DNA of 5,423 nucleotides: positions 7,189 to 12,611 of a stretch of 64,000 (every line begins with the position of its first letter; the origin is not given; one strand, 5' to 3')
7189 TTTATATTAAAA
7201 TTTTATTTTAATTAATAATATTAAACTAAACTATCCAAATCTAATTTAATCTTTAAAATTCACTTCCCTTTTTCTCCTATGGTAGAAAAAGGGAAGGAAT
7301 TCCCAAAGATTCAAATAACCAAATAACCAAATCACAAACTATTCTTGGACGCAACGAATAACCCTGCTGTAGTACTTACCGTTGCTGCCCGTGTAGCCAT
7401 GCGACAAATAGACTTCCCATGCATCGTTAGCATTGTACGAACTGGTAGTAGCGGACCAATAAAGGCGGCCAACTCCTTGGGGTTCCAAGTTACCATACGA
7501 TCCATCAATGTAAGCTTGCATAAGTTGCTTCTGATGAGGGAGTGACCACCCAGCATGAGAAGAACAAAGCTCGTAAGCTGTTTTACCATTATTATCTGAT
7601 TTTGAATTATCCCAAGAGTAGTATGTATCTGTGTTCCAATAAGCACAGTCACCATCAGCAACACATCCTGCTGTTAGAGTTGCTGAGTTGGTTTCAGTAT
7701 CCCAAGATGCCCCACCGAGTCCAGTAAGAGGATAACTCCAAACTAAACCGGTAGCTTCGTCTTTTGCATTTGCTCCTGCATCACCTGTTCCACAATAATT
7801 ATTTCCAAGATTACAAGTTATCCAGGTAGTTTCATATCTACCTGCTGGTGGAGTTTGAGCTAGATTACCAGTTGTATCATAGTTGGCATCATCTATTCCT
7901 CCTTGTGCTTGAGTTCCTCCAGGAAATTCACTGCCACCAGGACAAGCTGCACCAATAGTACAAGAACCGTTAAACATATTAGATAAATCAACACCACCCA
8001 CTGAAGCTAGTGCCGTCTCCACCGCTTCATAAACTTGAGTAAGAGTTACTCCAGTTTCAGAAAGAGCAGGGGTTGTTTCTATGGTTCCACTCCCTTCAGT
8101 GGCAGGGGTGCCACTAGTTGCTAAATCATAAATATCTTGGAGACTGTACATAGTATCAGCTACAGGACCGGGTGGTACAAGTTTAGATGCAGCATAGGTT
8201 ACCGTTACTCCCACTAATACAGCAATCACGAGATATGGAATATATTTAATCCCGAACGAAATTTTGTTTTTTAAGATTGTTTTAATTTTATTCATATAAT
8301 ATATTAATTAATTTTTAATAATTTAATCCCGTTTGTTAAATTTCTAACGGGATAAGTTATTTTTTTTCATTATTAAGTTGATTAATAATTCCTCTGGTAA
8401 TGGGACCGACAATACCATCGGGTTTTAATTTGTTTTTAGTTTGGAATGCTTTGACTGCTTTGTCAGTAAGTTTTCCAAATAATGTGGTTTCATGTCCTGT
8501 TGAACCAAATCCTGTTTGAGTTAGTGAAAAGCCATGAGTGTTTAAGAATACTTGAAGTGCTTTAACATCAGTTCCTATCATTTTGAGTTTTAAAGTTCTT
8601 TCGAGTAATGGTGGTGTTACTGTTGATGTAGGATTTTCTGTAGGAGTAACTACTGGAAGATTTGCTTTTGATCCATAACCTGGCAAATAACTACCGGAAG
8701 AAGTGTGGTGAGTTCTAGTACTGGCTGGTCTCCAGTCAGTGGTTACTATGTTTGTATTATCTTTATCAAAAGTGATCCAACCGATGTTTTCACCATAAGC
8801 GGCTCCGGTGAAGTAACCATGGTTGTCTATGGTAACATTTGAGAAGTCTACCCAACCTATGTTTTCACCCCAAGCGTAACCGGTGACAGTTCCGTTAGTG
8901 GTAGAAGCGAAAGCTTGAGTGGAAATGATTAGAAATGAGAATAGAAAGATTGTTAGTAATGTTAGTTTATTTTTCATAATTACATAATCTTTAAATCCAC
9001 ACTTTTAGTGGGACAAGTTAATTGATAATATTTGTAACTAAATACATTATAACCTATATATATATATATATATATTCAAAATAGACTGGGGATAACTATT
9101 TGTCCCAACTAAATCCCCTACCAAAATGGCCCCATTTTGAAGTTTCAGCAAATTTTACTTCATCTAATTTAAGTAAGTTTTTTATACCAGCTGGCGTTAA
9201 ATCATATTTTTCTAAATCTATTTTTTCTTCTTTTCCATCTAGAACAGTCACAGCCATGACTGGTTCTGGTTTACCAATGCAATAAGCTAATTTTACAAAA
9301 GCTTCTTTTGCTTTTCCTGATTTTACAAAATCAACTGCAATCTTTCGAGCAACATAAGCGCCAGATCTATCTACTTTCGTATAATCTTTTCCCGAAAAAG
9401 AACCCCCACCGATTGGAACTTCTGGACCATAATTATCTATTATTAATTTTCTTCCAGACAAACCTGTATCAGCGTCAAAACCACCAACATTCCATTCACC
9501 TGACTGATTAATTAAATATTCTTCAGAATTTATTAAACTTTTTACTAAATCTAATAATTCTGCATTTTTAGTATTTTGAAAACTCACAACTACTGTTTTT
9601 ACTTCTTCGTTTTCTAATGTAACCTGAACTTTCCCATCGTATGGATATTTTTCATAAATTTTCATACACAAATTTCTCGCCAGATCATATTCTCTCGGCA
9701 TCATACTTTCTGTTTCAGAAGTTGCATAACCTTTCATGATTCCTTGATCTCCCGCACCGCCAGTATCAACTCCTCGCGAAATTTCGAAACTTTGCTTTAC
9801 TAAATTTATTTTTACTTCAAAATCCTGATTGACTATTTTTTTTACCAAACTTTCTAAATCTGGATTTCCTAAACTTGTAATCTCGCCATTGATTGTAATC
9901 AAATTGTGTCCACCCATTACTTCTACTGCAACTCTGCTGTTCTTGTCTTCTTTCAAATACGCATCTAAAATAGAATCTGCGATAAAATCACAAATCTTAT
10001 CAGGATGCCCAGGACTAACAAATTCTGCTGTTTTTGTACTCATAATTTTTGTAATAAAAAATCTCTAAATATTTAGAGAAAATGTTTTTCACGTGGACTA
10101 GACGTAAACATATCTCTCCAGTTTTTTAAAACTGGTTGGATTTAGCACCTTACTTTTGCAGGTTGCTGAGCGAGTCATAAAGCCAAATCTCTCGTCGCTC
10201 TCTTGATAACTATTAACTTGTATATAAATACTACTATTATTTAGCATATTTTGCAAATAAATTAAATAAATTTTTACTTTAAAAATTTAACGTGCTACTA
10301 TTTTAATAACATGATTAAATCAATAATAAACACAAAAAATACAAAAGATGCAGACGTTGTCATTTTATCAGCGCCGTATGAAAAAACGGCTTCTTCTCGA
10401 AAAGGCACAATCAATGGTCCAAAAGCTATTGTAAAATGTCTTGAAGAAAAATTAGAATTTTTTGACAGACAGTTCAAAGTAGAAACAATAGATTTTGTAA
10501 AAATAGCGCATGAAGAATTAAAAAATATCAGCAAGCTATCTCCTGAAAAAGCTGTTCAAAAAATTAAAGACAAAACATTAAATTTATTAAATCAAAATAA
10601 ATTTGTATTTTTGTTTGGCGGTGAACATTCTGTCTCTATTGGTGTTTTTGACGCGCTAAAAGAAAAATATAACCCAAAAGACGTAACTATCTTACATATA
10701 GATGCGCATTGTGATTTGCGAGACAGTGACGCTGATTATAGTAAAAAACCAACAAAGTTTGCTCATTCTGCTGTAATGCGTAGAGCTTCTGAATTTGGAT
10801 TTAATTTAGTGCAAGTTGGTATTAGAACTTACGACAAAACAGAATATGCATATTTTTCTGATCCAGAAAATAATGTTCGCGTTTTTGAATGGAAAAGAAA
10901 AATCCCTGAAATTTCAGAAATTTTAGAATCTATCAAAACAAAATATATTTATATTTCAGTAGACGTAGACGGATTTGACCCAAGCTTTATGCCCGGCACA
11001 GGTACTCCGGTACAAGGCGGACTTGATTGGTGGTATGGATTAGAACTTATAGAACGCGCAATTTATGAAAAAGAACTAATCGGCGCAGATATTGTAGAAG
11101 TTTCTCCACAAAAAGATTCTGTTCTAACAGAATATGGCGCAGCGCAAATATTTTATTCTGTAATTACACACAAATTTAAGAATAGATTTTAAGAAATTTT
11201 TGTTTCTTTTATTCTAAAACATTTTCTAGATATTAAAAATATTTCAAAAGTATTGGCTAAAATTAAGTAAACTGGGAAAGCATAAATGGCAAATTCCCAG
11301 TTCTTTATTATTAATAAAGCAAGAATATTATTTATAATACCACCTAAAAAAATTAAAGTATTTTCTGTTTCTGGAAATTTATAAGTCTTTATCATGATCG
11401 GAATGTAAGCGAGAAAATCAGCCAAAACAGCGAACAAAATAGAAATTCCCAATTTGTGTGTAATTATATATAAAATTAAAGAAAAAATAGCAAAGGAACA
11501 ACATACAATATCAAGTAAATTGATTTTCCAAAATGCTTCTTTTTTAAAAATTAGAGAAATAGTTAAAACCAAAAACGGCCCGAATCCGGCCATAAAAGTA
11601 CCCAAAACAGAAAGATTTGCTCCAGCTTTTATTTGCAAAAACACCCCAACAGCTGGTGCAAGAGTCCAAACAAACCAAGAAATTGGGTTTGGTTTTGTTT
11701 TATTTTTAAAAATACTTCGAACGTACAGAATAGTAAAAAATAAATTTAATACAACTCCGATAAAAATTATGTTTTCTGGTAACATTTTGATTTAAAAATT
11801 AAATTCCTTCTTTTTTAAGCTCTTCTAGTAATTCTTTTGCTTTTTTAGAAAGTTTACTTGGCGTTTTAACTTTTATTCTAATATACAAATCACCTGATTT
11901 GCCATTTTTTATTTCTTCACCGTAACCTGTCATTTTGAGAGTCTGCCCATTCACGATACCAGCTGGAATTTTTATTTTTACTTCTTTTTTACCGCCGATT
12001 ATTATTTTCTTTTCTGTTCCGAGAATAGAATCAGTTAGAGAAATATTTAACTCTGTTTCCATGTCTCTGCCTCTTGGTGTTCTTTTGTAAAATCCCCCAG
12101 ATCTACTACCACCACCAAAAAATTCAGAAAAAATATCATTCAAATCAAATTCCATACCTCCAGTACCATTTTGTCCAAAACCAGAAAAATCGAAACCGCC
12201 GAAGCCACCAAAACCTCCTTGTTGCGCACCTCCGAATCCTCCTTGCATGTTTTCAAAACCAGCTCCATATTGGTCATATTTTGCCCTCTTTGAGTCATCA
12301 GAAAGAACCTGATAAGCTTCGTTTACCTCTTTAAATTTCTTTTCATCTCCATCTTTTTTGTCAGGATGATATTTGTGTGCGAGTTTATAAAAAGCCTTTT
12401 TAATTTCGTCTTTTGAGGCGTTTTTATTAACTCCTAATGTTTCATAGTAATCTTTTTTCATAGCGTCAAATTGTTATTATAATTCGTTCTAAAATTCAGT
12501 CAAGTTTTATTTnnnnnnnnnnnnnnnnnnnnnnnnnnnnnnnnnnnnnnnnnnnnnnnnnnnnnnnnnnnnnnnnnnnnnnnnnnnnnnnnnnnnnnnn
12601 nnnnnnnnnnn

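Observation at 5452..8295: Complete diversity-generating retroelement: target(VR)-avd-TR-RT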

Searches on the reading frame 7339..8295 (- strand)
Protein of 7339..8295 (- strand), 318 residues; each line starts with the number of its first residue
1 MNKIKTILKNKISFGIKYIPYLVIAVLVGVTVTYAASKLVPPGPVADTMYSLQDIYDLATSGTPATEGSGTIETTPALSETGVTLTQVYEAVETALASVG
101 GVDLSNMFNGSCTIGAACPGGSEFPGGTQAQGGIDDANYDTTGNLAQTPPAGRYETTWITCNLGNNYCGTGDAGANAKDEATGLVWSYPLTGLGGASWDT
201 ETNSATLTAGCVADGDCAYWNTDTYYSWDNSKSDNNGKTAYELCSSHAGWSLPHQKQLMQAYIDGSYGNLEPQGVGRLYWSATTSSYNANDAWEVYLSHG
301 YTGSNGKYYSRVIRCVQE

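Call 4: search_protein_families(library=pfam, proteins=[window:7339-8295:-], max_evalue=0.1)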
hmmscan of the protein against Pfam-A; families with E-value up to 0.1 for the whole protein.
window:7339-8295:- (318 aa): 2 families
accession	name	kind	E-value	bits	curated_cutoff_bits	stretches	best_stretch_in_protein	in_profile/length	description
PF07603.17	Lcl_C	-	1.3e-08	35.6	34.9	1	178-316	4-116/117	Lcl C-terminal domain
PF19811.4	DUF6294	-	0.054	14.5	34.9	0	276-297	8-29/88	Family of unknown function (DUF6294)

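Call 5: search_protein_families(library=ncbifam, proteins=[window:7339-8295:-], max_evalue=0.1)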
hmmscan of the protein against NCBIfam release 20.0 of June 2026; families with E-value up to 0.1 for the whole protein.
window:7339-8295:- (318 aa): 0 families

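Call 9: search_solved_structures(query=window:7339-8295:-, max_evalue=1, show_alignments=2)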
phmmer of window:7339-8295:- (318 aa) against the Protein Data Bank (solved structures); distinct sequences matched with E-value up to 1: 0.

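Call 10: find_homologous_proteins(query=window:7339-8295:-)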
Query window:7339-8295:- (318 aa): 182 proteins with E <= 0.001 among 3333 candidates; the best 120 are listed.
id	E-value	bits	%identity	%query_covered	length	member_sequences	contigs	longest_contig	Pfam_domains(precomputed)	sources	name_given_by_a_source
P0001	3.4e-213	725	100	100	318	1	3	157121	PF07603.18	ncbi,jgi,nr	ncbi:MAG TPA: hypothetical protein PLO44_01835 [Candidatus Paceibacterota bacterium]|nr:hypothetical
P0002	1.9e-184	630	90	100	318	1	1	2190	PF07603.18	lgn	-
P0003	6.2e-133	461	68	100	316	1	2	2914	PF07603.18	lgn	-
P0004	2.2e-117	410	61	91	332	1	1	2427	PF07603.18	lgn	-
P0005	4.7e-117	409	62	97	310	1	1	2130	PF07603.18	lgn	-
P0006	8.4e-100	352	59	99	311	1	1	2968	PF07603.18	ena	-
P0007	2.2e-90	321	54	95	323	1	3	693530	PF07603.18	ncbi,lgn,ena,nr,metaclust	ncbi:TPA: DUF1566 domain-containing protein [Candidatus Nomurabacteria bacterium]|nr:MAG: hypothetic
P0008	1.0e-89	319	59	69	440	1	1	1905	PF07603.18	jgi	jgi:hypothetical protein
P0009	1.0e-88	316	53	98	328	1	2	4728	PF07603.18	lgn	-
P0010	4.5e-87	310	56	95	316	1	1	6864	PF07603.18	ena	-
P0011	2.4e-86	308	54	93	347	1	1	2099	PF07603.18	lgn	-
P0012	2.2e-85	305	52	100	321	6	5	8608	PF07603.18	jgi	jgi:hypothetical protein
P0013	1.8e-84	302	65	69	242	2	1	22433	PF07603.18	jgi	jgi:hypothetical protein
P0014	8.8e-84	300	53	100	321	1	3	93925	PF07603.18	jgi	jgi:Protein of unknown function (DUF1566)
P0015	2.3e-83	298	52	98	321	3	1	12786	PF07603.18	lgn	-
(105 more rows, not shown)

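Call 13: find_encoding_contigs(protein=P0002, flank=5000)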
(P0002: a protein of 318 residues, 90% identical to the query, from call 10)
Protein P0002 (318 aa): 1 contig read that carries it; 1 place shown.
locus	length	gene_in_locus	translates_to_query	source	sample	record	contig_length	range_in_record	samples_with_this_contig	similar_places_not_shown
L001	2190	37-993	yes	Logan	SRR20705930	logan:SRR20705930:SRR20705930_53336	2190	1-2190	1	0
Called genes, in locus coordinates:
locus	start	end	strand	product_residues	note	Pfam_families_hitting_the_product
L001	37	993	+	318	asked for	PF07603:Lcl_C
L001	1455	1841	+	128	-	PF00410:Ribosomal_S8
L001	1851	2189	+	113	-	?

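Call 66: predict_structure(alignment_id=A5)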
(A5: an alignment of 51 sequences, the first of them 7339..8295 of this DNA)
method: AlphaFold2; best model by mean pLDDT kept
length: 318 residues; sequences in the alignment: 51
mean_pLDDT: 77.1   pTM: 0.58
mean pLDDT of the five models: 77.1, 76.6, 75.4, 73.1, 72.6
residues with pLDDT >= 90: 117; 70-90: 90; 50-70: 77; < 50: 34
segments of 3 or more residues with pLDDT < 50: 100-117, 122-133
pLDDT, mean of each block of 10 residues (from residue 1): 66 75 85 66 61 80 73 54 76 69 43 46 42 51 57 75 97 97 96 97 80 60 93 98 98 95 84 83 96 88 95 97
secondary structure, 60 per line:
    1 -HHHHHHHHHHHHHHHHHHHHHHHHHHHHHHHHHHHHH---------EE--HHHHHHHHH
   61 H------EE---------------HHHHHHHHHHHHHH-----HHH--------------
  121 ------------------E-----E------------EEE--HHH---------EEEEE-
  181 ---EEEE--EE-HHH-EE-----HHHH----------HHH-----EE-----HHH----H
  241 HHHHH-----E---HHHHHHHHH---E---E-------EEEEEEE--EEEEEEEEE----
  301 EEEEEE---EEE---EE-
elements in order: H2-38 H52-61 H85-98 E158-160 E175-179 E184-187 H204-207 H240-245 H255-263 E279-285 E288-296 E301-306 E310-312

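Call 69: fold_search(model_id=the predicted structure, library=pdb)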
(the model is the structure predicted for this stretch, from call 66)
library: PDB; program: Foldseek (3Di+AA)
matches with E <= 10: 310; with E <= 0.001: 2
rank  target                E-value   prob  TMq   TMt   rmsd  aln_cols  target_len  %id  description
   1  1v4l_B                7.3e-04  1.00  0.26  0.59   3.7       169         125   10  Crystal structure of a platelet agglutination factor isolated from the venom of Taiwan habu (Trimeresurus mucrosquamat (released 2003-12-02)
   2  1c3a_B                9.9e-04  1.00  0.22  0.49   3.7       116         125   11  CRYSTAL STRUCTURE OF FLAVOCETIN-A FROM THE HABU SNAKE VENOM, A NOVEL CYCLIC TETRAMER OF C-TYPE LECTIN-LIKE HETERODIMER (released 2000-03-06)
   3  8q4e_A                1.1e-03  1.00  0.22  0.49   5.1       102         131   17  Structure of Legionella pneumophila Lcl C-terminal domain (released 2023-12-27)
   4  1ixx_B                3.3e-03  1.00  0.22  0.51   5.7       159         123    9  CRYSTAL STRUCTURE OF COAGULATION FACTORS IX/X-BINDING PROTEIN (IX/X-BP) FROM VENOM OF HABU SNAKE WITH A HETERODIMER OF (released 1998-05-06)
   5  1uos_B                7.7e-03  1.00  0.21  0.49   3.9       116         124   11  The Crystal Structure of the Snake Venom Toxin Convulxin (released 2003-10-14)
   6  1jwi_B                8.7e-03  0.99  0.19  0.45   7.0       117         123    8  Crystal Structure of Bitiscetin, a von Willeband Factor-dependent Platelet Aggregation Inducer. (released 2001-11-28)
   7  1oz7_B                9.2e-03  1.00  0.21  0.49   4.4       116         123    9  Crystal structure of Echicetin from the venom of Indian saw-scaled viper (Echis carinatus) at 2.4 resolution (released 2003-12-30)
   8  3ubu_B                1.4e-02  0.99  0.21  0.49   3.9       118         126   12  Crystal structure of agkisacucetin, a GpIb-binding snaclec (snake C-type lectin) that inhibits platelet (released 2012-04-11)
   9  1iod_B                1.8e-02  0.98  0.22  0.51   5.9       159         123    8  CRYSTAL STRUCTURE OF THE COMPLEX BETWEEN THE COAGULATION FACTOR X BINDING PROTEIN FROM SNAKE VENOM AND THE GLA DOMAIN  (released 2001-06-27)
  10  1umr_C                2.9e-02  0.97  0.20  0.46   6.5       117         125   11  Crystal structure of the platelet activator convulxin, a disulfide linked a4b4 cyclic tetramer from the venom of Crota (released 2003-11-21)
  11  6xfq_B                3.3e-02  0.97  0.20  0.47   4.2       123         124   12  Structure of a novel antithrombotic agent Agkisacucetin in complex with the platelet glycoprotein Ib receptor (released 2021-06-23)
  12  1ukm_B                5.0e-02  0.91  0.20  0.46   7.0       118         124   14  Crystal structure of EMS16, an Antagonist of collagen receptor integrin alpha2beta1 (GPIa/IIa) (released 2003-11-04)
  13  2e3x_C                6.4e-02  0.90  0.19  0.45   6.8       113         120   12  Crystal structure of Russell's viper venom metalloproteinase (released 2007-12-11)
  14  1byf_A                7.2e-02  0.84  0.16  0.36   5.4       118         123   12  STRUCTURE OF TC14; A C-TYPE LECTIN FROM THE TUNICATE POLYANDROCARPA MISAKIENSIS (released 1999-07-23)
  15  8oks_A                7.6e-02  0.99  0.20  0.53   2.4        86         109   12  Crystal structure of Bdellovibrio bacteriovorus Bd2740 C-terminal domain (released 2023-10-25)
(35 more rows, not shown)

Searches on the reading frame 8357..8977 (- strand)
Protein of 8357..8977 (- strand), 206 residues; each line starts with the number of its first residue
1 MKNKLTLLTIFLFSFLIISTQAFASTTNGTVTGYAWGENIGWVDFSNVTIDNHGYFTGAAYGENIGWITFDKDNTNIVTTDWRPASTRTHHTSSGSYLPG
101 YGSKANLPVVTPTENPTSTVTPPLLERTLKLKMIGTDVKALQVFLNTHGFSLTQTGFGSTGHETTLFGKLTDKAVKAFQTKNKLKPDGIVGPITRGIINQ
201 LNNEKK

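Call 4: search_protein_families(library=pfam, proteins=[window:8357-8977:-], max_evalue=0.1)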
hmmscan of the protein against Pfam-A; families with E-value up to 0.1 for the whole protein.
window:8357-8977:- (206 aa): 1 family
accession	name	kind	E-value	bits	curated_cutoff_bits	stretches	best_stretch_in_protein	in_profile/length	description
PF01471.23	PG_binding_1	-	8.3e-14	51.9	23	1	135-196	2-55/57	Putative peptidoglycan binding domain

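Call 5: search_protein_families(library=ncbifam, proteins=[window:8357-8977:-], max_evalue=0.1)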
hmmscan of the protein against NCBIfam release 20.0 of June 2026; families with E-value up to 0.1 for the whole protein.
window:8357-8977:- (206 aa): 5 families
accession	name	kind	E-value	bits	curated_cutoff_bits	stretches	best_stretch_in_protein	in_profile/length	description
TIGR02869.1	spore_SleB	equivalog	6.9e-06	26.1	236.5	1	132-197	10-67/201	spore cortex-lytic enzyme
NF052377.1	lmo1851_S41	exception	0.00039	19.2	725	1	94-202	352-450/468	lmo1851 family serine protease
NF052336.1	PdgHdaseHSB100310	equivalog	0.00095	18.6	500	1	138-194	194-242/316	peptidoglycan hydrolase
NF052335.1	PdgHdaseHSB129560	equivalog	0.0029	17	500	1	135-194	206-257/330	peptidoglycan hydrolase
NF007891.0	PRK10594.1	equivalog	0.054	12.3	425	1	173-199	324-350/617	L,D-transpeptidase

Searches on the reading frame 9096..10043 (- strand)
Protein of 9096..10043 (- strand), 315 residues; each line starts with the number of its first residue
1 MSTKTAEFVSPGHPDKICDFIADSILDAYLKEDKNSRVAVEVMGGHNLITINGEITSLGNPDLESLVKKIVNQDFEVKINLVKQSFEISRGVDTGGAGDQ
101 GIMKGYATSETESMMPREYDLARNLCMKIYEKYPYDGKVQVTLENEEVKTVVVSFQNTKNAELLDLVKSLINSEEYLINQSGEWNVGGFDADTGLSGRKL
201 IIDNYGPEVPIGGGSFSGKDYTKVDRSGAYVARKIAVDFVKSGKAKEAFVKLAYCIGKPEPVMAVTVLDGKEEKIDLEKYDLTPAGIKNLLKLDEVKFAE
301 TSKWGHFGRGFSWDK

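Call 93: search_protein_families(library=pfam, proteins=[window:9096-10043:-], max_evalue=0.00001)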
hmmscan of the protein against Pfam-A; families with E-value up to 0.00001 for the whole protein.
window:9096-10043:- (315 aa): 3 families
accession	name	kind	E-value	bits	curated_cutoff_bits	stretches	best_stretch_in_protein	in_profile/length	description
PF02773.21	S-AdoMet_synt_C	-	6.1e-37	127.1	25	1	186-315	1-138/138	S-adenosylmethionine synthetase, C-terminal domain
PF00438.25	S-AdoMet_synt_N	-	9.6e-22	77.8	33.1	1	4-73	4-73/99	S-adenosylmethionine synthetase, N-terminal domain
PF02772.21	S-AdoMet_synt_M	-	7e-15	55.6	29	1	96-171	3-92/120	S-adenosylmethionine synthetase, central domain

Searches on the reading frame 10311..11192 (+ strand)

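Call 93: search_protein_families(library=pfam, proteins=[window:10311-11192:+], max_evalue=0.00001)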
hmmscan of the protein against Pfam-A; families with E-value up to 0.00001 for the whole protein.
window:10311-11192:+ (293 aa): 1 family
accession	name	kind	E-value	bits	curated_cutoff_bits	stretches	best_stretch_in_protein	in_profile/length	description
PF00491.26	Arginase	-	6.6e-62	209.9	22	1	14-284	1-277/280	Arginase family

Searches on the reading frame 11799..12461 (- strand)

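Call 93: search_protein_families(library=pfam, proteins=[window:11799-12461:-], max_evalue=0.00001)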
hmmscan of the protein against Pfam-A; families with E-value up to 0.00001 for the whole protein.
window:11799-12461:- (220 aa): 2 families
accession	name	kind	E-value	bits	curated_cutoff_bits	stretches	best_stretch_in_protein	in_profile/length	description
PF00226.36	DnaJ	-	3.1e-25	88.5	27.8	1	4-63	1-63/63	DnaJ domain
PF01556.23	DnaJ_C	-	7.7e-14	52.4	26.6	1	134-214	1-88/152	DnaJ C terminal domain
